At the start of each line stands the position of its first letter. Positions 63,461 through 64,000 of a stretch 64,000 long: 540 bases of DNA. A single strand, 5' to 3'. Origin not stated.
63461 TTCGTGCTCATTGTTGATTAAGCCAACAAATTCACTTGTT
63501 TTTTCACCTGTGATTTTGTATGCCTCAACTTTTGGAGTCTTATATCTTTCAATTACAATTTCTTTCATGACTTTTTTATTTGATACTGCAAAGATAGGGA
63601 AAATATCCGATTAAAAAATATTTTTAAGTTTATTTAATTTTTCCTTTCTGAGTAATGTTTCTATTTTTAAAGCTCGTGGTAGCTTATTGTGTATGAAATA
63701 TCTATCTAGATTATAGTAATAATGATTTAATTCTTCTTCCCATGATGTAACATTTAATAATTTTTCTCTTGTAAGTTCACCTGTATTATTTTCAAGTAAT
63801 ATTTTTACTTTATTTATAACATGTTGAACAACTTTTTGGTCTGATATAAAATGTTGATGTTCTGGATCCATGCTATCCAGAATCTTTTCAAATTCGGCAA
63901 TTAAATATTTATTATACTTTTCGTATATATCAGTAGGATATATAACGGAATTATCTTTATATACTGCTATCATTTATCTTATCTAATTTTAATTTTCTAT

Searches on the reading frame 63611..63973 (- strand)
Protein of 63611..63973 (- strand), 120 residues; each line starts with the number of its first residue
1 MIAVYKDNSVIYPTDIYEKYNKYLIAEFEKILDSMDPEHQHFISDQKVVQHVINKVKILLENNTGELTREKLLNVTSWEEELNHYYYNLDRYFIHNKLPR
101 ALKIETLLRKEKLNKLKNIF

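Call 58: find_encoding_contigs(protein=window:63611-63973:-, flank=10000, max_places=3)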
Protein window:63611-63973:- (120 aa): 4 contigs read that carry it; 3 places shown.
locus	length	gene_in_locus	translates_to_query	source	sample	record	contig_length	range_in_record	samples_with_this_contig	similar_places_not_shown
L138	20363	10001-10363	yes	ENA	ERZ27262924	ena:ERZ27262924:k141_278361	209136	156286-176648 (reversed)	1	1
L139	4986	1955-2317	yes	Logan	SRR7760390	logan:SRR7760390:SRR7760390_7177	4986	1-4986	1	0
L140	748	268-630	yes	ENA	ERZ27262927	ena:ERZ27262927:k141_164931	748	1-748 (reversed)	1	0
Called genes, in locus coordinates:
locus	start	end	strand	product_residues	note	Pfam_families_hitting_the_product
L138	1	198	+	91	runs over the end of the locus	-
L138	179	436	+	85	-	-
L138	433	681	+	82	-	-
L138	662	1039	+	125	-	-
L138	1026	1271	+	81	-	-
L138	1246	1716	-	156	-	-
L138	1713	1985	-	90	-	-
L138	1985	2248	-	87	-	-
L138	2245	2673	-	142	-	-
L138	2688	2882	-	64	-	-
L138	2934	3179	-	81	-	-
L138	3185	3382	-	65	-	-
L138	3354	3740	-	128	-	-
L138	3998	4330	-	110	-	-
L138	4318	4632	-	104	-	-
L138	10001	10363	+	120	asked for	-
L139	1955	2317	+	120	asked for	-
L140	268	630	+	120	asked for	-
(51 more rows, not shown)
